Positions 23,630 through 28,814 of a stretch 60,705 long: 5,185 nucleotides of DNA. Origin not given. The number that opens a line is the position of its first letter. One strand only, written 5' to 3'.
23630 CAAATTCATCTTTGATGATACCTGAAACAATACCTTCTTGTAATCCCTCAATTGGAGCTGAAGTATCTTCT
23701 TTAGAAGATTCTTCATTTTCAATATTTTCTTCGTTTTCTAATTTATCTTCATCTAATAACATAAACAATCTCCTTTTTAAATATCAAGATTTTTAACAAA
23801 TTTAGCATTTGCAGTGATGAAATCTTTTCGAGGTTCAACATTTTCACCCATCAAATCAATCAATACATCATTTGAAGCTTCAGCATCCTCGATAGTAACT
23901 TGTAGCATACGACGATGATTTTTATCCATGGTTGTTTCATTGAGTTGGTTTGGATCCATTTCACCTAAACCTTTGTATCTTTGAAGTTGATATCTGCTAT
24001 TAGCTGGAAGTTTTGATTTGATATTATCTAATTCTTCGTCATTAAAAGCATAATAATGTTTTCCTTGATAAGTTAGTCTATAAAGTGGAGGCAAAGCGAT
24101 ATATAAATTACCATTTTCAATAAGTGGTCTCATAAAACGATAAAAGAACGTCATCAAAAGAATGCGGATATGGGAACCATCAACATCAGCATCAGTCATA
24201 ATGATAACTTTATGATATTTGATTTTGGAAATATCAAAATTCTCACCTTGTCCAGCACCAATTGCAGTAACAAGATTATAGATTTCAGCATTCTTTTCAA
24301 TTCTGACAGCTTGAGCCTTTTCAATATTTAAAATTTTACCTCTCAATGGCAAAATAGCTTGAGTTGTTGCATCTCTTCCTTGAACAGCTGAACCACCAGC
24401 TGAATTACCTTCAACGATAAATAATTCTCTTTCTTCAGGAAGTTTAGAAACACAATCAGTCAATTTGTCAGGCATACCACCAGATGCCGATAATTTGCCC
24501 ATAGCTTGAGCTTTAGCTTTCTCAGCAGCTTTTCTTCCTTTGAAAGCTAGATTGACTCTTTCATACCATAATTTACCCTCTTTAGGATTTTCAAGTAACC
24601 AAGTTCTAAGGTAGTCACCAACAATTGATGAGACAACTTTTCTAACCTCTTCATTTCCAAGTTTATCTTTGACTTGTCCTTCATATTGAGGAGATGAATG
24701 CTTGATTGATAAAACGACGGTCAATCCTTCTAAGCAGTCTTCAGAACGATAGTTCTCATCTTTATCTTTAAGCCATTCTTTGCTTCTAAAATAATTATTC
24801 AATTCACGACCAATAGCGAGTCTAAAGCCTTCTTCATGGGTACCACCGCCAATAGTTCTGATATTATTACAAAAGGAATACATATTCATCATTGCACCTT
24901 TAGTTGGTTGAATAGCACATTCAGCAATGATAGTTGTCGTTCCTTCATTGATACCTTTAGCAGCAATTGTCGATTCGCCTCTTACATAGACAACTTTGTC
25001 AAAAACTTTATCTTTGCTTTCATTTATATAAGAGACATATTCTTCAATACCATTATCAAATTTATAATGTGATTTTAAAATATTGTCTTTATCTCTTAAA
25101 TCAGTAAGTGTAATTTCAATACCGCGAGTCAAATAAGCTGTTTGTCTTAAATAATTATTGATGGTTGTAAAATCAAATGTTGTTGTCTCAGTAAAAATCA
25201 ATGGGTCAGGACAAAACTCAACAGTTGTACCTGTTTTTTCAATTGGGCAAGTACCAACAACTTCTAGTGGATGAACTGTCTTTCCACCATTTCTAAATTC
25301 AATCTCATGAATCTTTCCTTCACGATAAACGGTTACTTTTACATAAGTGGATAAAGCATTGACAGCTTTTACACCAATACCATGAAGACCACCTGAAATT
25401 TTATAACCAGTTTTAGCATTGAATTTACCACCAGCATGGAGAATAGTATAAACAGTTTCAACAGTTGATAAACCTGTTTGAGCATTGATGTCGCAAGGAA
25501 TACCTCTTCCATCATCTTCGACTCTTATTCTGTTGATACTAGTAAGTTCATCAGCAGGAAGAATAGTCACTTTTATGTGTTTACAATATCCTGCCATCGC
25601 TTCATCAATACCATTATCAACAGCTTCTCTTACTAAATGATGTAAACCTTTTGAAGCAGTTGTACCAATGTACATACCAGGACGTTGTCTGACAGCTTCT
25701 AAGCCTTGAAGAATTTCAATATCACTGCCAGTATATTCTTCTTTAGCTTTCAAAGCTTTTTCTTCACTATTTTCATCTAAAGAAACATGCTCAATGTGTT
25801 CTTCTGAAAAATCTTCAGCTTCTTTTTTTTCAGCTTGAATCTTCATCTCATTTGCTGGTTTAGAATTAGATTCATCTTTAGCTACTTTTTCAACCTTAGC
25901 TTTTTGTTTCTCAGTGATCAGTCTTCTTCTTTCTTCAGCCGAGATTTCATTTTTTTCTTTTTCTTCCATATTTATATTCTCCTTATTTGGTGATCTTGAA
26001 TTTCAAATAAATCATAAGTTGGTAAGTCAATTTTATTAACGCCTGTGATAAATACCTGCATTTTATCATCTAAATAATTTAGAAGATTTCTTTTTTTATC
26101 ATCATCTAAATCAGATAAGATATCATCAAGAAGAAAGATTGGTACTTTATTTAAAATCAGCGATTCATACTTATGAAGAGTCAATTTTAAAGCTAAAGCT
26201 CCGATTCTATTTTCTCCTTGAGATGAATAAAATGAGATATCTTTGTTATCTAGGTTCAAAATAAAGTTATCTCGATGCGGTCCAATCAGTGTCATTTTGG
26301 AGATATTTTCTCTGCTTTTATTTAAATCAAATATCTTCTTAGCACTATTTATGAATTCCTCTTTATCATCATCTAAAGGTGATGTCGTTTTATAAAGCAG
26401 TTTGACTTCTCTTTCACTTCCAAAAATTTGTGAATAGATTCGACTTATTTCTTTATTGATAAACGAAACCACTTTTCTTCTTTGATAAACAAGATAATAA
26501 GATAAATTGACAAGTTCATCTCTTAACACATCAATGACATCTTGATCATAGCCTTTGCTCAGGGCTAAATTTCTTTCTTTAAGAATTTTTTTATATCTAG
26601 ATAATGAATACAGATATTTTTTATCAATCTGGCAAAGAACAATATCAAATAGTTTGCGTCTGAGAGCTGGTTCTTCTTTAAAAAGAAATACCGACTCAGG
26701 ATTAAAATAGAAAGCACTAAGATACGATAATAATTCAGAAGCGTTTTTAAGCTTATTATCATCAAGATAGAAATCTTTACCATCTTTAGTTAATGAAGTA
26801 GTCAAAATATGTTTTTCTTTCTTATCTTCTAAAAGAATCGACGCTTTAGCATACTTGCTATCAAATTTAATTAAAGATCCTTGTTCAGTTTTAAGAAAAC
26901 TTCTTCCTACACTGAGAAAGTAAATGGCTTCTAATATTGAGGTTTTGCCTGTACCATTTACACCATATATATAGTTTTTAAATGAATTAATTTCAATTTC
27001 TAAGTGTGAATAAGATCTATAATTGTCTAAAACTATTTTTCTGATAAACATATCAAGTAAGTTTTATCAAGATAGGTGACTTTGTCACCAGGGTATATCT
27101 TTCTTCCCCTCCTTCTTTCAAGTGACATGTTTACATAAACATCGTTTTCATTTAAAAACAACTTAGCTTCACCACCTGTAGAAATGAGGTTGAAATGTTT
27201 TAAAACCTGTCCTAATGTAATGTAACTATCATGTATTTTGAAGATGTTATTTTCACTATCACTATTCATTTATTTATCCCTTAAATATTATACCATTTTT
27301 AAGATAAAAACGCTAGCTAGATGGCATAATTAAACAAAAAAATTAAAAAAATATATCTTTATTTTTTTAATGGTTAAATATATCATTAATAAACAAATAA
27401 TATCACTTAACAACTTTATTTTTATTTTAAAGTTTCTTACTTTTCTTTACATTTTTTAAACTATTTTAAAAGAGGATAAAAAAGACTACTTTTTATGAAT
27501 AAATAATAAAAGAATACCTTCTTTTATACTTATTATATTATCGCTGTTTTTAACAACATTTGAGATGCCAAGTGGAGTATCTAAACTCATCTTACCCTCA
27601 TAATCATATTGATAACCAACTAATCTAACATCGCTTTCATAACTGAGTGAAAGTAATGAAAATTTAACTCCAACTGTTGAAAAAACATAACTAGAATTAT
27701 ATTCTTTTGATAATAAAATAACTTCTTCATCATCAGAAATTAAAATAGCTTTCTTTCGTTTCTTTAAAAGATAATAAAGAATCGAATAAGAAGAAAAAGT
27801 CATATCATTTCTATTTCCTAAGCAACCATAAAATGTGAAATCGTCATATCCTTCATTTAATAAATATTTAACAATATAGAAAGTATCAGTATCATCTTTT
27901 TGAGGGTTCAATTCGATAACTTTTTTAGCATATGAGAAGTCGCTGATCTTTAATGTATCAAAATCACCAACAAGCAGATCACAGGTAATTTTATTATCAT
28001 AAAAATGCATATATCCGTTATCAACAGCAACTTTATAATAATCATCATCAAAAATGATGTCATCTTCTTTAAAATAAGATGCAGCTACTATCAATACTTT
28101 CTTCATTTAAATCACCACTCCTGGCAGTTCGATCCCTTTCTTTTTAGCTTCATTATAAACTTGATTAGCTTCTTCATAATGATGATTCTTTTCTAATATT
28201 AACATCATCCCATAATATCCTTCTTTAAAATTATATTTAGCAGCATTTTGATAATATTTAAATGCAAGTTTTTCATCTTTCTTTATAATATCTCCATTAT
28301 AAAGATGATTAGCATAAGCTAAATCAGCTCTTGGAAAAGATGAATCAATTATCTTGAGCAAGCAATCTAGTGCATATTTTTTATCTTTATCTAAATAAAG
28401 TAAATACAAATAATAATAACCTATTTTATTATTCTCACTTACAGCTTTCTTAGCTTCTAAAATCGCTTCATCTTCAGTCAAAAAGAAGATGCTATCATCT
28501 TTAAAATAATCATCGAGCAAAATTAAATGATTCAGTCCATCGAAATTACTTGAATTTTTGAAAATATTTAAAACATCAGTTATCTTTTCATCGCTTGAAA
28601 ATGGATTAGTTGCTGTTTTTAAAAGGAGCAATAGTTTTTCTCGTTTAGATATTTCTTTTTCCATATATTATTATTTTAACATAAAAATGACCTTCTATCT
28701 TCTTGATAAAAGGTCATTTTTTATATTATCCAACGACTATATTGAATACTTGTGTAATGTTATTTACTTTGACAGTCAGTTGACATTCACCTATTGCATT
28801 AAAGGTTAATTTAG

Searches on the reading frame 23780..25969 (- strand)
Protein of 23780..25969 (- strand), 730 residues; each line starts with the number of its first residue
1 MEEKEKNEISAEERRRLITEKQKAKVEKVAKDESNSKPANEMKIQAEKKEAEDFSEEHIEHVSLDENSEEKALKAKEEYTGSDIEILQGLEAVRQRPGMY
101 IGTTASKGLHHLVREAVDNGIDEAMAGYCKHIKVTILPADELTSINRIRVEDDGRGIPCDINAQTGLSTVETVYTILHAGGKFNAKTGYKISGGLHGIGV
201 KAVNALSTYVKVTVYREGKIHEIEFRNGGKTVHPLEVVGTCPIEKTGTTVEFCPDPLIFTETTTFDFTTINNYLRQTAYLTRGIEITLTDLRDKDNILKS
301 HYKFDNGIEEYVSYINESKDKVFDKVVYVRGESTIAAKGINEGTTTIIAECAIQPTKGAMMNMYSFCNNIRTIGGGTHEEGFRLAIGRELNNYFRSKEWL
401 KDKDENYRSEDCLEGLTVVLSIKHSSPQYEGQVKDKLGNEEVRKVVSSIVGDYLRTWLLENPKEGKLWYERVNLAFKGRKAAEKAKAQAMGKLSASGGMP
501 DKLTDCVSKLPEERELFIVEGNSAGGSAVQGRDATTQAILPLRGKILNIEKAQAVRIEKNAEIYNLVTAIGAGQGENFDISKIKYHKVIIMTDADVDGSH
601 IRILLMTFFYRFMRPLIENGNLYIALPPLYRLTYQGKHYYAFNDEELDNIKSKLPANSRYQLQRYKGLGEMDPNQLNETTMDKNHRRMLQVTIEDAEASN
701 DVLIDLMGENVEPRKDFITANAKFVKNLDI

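Call 86: search_protein_families(library=pfam, proteins=[window:23780-25969:-], max_evalue=0.0001)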
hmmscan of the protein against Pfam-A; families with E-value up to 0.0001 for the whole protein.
window:23780-25969:- (730 aa): 4 families
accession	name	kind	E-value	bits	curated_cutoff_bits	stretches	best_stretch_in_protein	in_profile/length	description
PF00204.31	DNA_gyraseB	-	6.1e-46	156.5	27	1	307-486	1-171/173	DNA gyrase B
PF00986.26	DNA_gyraseB_C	-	3.4e-26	91.6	29.8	1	658-718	2-62/63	DNA gyrase B subunit, carboxyl terminus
PF01751.28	Toprim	-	1.3e-17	64.2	23.1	1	515-625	1-94/96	Toprim domain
PF02518.31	HATPase_c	-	9.7e-13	49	26.4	1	106-233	3-94/111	Histidine kinase-, DNA gyrase B-, and HSP90-like ATPase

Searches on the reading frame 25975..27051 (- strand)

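Call 86: search_protein_families(library=pfam, proteins=[window:25975-27051:-], max_evalue=0.0001)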
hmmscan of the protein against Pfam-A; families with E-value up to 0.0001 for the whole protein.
window:25975-27051:- (359 aa): 3 families
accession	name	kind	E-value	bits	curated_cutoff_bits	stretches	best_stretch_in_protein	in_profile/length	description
PF02463.25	SMC_N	-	9.6e-23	81.2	40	1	2-340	1-199/220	RecF/RecN/SMC N terminal domain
PF13175.12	AAA_15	-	1e-11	45.6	32.1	1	1-279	1-226/374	AAA ATPase domain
PF13476.12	AAA_23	-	7.2e-08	33.7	27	1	5-242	1-168/201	AAA domain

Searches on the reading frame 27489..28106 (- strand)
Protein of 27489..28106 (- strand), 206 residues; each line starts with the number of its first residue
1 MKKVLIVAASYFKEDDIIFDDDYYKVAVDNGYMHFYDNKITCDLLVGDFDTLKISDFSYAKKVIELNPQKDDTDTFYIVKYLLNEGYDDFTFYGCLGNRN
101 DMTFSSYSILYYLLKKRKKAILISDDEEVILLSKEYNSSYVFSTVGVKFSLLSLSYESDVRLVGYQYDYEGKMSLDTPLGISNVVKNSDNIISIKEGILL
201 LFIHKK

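Call 86: search_protein_families(library=pfam, proteins=[window:27489-28106:-], max_evalue=0.0001)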
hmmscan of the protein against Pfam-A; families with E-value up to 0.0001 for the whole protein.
window:27489-28106:- (206 aa): 1 family
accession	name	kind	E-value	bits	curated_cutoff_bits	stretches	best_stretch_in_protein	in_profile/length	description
PF04263.21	TPK_catalytic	-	1.3e-16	61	30.7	1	21-121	7-112/113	Thiamin pyrophosphokinase, catalytic domain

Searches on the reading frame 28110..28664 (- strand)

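Call 86: search_protein_families(library=pfam, proteins=[window:28110-28664:-], max_evalue=0.0001)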
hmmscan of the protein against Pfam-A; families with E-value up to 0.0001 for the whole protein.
window:28110-28664:- (185 aa): 1 family
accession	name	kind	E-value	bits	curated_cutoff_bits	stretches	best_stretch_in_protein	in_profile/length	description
PF08238.18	Sel1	-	3.2e-06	27.9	30.7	0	115-143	5-33/36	Sel1 repeat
